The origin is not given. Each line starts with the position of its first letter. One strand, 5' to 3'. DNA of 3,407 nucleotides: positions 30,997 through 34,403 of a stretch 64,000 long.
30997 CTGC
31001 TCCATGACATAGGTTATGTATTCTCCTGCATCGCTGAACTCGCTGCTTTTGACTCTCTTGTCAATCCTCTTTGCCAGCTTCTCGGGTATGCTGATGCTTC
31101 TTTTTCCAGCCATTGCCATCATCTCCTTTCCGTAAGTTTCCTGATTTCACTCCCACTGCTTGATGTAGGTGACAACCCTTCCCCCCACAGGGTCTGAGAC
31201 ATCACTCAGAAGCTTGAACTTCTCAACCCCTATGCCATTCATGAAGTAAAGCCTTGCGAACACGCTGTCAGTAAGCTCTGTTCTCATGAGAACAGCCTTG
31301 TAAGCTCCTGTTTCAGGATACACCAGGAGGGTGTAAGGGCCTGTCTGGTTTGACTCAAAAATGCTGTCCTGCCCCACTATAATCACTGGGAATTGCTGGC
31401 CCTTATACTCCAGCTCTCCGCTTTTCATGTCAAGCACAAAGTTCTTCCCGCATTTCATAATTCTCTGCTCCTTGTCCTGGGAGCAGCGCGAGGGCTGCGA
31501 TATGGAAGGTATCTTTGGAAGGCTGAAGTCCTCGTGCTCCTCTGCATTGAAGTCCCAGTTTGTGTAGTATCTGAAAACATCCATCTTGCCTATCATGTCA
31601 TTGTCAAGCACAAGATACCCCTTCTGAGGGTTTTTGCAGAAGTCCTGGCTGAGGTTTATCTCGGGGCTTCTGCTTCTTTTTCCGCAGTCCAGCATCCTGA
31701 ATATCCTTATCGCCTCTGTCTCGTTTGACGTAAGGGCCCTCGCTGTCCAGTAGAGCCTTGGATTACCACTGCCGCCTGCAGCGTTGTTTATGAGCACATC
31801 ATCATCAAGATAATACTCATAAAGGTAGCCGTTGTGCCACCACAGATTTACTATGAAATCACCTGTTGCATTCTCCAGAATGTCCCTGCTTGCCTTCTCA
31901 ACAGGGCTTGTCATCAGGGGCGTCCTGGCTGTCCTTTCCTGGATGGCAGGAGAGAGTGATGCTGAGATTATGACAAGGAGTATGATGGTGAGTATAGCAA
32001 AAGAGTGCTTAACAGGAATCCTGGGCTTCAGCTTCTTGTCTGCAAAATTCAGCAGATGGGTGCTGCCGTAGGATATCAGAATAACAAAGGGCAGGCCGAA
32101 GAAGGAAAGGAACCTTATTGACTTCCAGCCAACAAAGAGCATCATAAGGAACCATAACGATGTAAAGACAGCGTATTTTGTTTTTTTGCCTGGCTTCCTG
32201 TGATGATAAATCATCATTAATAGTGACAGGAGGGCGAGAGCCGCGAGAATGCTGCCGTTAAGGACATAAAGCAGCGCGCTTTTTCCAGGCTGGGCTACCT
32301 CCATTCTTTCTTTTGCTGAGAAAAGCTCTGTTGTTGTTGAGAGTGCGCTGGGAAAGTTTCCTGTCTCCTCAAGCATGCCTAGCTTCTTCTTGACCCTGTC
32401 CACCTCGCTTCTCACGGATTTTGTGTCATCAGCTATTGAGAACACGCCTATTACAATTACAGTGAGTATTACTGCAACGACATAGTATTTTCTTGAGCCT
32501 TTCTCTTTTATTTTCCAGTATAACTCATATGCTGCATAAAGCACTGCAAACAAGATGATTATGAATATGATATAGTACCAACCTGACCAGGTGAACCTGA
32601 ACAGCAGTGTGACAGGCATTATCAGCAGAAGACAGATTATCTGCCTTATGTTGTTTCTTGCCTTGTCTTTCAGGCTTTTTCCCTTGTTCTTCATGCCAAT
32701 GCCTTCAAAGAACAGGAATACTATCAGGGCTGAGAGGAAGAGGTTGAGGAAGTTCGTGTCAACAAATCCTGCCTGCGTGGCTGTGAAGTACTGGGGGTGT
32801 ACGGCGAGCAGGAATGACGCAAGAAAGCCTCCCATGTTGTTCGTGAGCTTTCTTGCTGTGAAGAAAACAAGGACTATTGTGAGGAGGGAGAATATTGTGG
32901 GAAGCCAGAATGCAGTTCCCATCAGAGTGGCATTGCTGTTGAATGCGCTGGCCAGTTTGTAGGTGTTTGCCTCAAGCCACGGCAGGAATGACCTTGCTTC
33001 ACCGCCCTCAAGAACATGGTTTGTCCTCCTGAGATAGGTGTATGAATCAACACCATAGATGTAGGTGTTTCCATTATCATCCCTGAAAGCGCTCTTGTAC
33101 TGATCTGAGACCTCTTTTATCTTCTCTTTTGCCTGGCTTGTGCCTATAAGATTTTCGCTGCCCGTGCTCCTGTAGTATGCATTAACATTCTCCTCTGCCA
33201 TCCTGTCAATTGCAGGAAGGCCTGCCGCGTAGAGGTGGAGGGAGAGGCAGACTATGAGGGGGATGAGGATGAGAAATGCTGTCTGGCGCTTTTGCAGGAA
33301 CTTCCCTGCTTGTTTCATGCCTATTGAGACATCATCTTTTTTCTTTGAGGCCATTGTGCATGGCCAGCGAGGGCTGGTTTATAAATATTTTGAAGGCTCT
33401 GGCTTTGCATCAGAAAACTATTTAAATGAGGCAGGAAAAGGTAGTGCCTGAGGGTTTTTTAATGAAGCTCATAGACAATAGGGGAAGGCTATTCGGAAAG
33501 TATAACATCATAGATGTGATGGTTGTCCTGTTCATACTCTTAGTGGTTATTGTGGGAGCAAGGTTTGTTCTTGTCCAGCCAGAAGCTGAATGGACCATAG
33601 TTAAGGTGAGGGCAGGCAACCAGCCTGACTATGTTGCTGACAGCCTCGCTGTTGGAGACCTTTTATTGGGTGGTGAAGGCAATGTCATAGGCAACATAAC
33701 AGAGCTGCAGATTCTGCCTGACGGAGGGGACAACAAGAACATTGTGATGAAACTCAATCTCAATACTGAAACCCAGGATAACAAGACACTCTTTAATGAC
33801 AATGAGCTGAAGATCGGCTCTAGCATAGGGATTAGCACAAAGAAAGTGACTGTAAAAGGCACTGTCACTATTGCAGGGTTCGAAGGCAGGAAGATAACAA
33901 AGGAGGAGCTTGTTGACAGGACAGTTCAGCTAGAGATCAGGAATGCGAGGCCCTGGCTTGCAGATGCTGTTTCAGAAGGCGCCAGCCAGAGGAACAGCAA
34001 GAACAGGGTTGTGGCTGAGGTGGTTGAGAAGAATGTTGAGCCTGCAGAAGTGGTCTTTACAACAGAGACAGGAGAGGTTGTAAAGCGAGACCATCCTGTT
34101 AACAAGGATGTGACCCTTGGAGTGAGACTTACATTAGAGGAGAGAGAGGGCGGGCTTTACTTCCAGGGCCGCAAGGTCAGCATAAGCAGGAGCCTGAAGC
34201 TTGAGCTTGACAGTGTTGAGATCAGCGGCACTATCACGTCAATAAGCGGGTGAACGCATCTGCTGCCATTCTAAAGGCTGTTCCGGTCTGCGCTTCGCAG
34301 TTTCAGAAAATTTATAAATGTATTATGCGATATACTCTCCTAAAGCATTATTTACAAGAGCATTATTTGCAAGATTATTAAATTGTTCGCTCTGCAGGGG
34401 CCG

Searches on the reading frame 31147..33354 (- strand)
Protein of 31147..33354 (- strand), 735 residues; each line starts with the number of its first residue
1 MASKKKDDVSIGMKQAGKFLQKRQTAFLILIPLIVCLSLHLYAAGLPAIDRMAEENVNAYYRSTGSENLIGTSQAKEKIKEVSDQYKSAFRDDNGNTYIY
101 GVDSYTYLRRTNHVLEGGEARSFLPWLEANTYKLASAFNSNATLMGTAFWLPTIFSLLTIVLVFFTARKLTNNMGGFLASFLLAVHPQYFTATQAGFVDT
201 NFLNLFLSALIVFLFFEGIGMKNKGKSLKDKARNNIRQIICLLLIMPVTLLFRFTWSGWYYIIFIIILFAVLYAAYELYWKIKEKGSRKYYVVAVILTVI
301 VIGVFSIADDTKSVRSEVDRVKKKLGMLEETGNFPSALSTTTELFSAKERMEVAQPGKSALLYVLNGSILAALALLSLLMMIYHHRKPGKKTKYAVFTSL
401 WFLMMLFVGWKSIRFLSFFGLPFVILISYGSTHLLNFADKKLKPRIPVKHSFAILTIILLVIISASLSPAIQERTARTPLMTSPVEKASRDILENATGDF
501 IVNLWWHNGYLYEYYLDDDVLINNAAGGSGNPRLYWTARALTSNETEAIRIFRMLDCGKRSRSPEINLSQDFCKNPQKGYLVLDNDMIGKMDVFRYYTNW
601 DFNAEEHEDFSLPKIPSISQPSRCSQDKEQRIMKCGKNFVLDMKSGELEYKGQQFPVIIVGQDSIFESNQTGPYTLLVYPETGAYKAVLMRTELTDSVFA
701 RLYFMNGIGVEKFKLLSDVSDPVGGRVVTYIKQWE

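Call 14: search_protein_families(library=pfam, proteins=[window:31147-33354:-], max_evalue=0.00001)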
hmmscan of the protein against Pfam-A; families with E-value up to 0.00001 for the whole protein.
window:31147-33354:- (735 aa): 1 family
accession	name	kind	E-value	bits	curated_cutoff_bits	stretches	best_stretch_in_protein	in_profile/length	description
PF02516.20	STT3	-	1.3e-23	84.7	24.5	1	123-434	74-370/405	Oligosaccharyl transferase STT3, N-terminal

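Call 75: search_protein_families(library=ncbifam, proteins=[window:31147-33354:-], max_evalue=0.00001)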
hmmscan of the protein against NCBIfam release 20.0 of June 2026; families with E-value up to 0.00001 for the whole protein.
window:31147-33354:- (735 aa): 1 family
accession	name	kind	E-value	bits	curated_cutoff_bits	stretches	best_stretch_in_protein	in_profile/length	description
TIGR04154.1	archaeo_STT3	subfamily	2.4e-18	65.9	450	1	139-307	89-259/831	oligosaccharyl transferase, archaeosortase A system-associated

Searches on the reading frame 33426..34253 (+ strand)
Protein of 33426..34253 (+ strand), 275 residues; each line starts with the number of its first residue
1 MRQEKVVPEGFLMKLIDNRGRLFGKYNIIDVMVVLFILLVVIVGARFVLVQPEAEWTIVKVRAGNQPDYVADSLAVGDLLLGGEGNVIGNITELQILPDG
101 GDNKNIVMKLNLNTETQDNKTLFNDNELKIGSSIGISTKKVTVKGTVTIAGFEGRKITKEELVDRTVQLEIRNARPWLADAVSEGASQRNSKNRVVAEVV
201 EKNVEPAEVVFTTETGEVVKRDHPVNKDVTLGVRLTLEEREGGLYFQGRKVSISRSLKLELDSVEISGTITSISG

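Call 48: search_protein_families(library=pfam, proteins=[window:33426-34253:+], max_evalue=0.01)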
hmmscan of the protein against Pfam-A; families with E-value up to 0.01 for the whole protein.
window:33426-34253:+ (275 aa): 1 family
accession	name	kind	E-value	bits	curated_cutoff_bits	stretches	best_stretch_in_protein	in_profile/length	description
PF14221.11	DUF4330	-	1e-27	97.8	27.6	2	13-148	1-164/167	Domain of unknown function (DUF4330)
